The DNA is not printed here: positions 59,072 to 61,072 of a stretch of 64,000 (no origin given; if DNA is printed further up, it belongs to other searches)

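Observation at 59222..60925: Condensation/acyltransferase-like two-domain gene inserted between argG and argH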

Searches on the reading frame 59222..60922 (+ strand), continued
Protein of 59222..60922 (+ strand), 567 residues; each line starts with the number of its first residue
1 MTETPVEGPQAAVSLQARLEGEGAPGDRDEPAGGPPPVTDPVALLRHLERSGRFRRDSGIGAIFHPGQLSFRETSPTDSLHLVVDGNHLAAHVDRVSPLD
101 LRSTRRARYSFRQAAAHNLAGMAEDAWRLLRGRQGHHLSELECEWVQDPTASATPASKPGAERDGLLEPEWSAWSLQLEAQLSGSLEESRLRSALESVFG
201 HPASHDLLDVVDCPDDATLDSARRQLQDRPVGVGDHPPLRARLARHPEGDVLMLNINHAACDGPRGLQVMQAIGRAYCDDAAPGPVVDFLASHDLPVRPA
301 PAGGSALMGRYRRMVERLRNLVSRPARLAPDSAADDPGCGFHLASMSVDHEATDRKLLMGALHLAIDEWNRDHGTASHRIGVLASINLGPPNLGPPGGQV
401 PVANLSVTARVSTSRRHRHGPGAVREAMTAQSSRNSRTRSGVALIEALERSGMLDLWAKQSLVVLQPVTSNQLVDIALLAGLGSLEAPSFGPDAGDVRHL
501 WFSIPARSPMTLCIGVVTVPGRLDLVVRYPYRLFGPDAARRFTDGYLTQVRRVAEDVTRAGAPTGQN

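Call 28: search_protein_families(library=pfam, alignment_id=A1, max_evalue=1)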
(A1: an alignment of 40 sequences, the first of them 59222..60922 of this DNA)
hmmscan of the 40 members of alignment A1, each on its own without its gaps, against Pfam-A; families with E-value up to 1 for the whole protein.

A. member 1, window:59222-60922:+ (567 aa): 0 families

B. families by the number of members that match (of 40 scanned): 7 families
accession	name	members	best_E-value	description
PF00668.25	Condensation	36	9.9e-08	Condensation domain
PF02458.20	Transferase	11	0.00037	Transferase family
PF16911.10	PapA_C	8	0.0011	Phthiocerol/phthiodiolone dimycocerosyl transferase C-terminus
PF14230.11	DUF4333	2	0.091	Domain of unknown function (DUF4333)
PF03007.21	WS_DGAT_cat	1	0.0055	Wax ester synthase/diacylglycerol acyltransferase catalytic domain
PF19155.6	DUF5837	1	0.1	Family of unknown function (DUF5837)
PF15449.11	Retinal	1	0.46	Retinal protein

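Call 29: search_solved_structures(query=A1, max_evalue=1, show_alignments=3)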
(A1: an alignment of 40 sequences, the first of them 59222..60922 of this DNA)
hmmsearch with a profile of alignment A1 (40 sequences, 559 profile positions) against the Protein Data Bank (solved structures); distinct sequences matched with E-value up to 1: 16.
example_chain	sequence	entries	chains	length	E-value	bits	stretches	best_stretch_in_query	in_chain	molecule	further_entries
2xhg_A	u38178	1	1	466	5.1e-05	25.4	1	212-374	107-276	TYROCIDINE SYNTHETASE A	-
5isw_A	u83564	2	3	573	7.4e-05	24.9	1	220-374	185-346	Gramicidin S synthase 1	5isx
9bfg_A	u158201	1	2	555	8.1e-05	24.8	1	212-374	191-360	Tyrocidine synthase 1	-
6ta8_A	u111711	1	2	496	0.0005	22.1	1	224-378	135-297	Tyrocidine synthase 2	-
9bfd_A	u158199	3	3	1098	0.00056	22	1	212-374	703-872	Tyrocidine synthase 1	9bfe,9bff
9rde_A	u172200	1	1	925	0.00067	21.7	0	513-555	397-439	Bacitracin synthase 3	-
8xjz_C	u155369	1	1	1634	0.039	15.9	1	207-285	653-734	Peptide synthetase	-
8fx6_A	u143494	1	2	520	0.042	15.8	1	166-279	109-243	PCP-C didomain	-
7kvw_A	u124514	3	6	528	0.044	15.7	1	165-279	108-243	PCP-C didomain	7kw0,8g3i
8fx7_A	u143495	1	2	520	0.046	15.7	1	166-279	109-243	PCP-C didomain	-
7kw2_A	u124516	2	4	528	0.048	15.6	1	166-279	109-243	PCP-C didomain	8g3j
2v4i_B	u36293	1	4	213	0.12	14.2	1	200-261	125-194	GLUTAMATE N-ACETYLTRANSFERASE 2 BETA CHAIN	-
2vzk_B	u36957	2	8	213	0.12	14.2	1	200-261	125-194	GLUTAMATE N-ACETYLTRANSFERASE 2 BETA CHAIN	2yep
4znm_A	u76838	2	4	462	0.16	13.9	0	219-276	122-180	C-domain type II peptide synthetase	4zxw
1vz6_A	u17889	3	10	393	0.4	12.6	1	200-261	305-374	ORNITHINE ACETYL-TRANSFERASE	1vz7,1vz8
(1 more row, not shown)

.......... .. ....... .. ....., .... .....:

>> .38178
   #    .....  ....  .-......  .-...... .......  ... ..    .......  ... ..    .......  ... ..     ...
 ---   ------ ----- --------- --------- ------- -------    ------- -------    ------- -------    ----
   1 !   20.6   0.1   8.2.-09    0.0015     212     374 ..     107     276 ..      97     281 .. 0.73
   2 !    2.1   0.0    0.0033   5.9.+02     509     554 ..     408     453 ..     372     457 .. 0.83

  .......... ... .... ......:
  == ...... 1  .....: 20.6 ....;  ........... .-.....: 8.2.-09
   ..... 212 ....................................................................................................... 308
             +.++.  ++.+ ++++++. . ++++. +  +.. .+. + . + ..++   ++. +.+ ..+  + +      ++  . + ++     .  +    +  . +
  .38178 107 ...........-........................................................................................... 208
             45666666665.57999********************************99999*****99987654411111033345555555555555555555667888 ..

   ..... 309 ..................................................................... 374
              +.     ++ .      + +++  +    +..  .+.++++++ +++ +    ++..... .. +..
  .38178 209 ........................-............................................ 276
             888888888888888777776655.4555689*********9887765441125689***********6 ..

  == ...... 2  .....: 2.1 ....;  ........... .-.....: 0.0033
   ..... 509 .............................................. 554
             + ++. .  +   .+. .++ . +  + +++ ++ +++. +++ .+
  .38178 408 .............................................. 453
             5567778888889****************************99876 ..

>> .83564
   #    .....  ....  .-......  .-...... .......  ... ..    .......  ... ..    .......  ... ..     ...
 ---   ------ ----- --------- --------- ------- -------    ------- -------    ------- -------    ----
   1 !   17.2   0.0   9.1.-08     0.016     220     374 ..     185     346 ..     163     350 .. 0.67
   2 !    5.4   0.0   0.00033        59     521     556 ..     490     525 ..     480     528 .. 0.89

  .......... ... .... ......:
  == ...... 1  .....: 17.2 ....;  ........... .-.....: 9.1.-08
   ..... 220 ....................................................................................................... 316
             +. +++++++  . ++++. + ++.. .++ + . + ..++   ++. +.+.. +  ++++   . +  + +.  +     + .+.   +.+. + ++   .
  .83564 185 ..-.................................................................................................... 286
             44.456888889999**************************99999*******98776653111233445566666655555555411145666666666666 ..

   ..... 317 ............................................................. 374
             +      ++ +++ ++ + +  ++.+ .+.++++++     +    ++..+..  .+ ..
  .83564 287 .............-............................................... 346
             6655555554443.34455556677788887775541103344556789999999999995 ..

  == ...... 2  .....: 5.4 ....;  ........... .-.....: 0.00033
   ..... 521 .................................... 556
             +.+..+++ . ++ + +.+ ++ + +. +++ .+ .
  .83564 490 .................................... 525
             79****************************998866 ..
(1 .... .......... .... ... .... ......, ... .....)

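Call 68: search_protein_families(library=padloc, proteins=[window:59222-60922:+], max_evalue=1)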
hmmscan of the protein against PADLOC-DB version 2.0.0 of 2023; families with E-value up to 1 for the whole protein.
window:59222-60922:+ (567 aa): 0 families

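Call 86: list_cluster_members(proteins=[P0001])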
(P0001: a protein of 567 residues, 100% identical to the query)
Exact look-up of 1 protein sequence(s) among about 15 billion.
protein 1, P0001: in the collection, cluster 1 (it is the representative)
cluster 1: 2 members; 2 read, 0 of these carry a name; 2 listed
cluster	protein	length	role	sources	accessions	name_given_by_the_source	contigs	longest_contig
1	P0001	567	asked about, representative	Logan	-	-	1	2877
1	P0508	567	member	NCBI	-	-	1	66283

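Call 94: search_dna_similar(query=window:59222-60922:+, collection=plasmids, mode=protein, max_evalue=0.001, max_rows=15)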
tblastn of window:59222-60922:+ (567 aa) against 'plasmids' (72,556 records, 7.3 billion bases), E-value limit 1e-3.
No match.

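Call 99: search_solved_structures(query=A1, max_evalue=10, show_alignments=0)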
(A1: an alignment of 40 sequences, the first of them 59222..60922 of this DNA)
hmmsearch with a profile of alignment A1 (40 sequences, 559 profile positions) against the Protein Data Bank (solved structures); distinct sequences matched with E-value up to 10: 16.
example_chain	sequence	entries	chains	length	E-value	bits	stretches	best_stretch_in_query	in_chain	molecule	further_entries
2xhg_A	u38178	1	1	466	5.1e-05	25.4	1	212-374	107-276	TYROCIDINE SYNTHETASE A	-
5isw_A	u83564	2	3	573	7.4e-05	24.9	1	220-374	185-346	Gramicidin S synthase 1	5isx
9bfg_A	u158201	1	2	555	8.1e-05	24.8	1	212-374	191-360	Tyrocidine synthase 1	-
6ta8_A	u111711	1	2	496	0.0005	22.1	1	224-378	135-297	Tyrocidine synthase 2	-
9bfd_A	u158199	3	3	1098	0.00056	22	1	212-374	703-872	Tyrocidine synthase 1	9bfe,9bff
9rde_A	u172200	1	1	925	0.00067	21.7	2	513-555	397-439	Bacitracin synthase 3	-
8xjz_C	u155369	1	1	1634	0.039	15.9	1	207-285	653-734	Peptide synthetase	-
8fx6_A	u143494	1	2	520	0.042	15.8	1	166-279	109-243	PCP-C didomain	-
7kvw_A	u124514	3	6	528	0.044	15.7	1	165-279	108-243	PCP-C didomain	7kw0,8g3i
8fx7_A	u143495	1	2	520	0.046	15.7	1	166-279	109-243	PCP-C didomain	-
7kw2_A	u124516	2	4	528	0.048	15.6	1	166-279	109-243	PCP-C didomain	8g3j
2v4i_B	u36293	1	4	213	0.12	14.2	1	200-261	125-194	GLUTAMATE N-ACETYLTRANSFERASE 2 BETA CHAIN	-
2vzk_B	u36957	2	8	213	0.12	14.2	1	200-261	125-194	GLUTAMATE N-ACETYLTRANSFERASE 2 BETA CHAIN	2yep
4znm_A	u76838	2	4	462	0.16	13.9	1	219-276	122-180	C-domain type II peptide synthetase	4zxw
1vz6_A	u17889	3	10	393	0.4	12.6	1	200-261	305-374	ORNITHINE ACETYL-TRANSFERASE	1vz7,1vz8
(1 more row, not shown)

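Call 100: search_protein_families(library=pfam, proteins=[L012:4808-6001:+, L012:3326-4804:+, L012:2183-3322:+, L012:7738-8688:-, L012:4361-5953:-, L012:2466-3884:-, L055:5347-5844:+, L055:7593-9056:-, L055:9293-10741:-, L045:2730-4436:-], max_evalue=0.0001)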
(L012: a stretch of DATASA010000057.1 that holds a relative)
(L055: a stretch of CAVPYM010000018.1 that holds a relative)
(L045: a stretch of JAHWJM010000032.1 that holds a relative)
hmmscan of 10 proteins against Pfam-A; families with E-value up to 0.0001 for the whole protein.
L012:4808-6001:+ (398 aa): 3 families
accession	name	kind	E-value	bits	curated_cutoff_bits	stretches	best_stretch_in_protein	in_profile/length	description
PF13646.12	HEAT_2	-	3.8e-11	43.6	27.7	1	310-390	7-88/88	HEAT repeats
PF08712.16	Nfu_N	-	6.1e-10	39.5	27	1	134-216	4-86/88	Scaffold protein Nfu/NifU N terminal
PF02985.28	HEAT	-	1.5e-05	25.2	23.5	0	335-362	1-28/31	HEAT repeat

L012:3326-4804:+ (493 aa): 0 families

L012:2183-3322:+ (380 aa): 0 families

L012:7738-8688:- (317 aa): 1 family
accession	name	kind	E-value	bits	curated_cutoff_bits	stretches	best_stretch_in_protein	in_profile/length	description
PF09860.14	DUF2087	-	8e-23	80.8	22.4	1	243-309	1-69/69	Uncharacterized protein conserved in bacteria (DUF2087)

L012:4361-5953:- (531 aa): 0 families

L012:2466-3884:- (473 aa): 0 families

L055:5347-5844:+ (166 aa): 1 family
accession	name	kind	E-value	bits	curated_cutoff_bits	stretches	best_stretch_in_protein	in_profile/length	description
PF02861.25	Clp_N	-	2.9e-16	59.8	20.7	1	22-69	2-50/53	Clp amino terminal domain, pathogenicity island component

L055:7593-9056:- (488 aa): 0 families

L055:9293-10741:- (483 aa): 0 families

L045:2730-4436:- (569 aa): 0 families
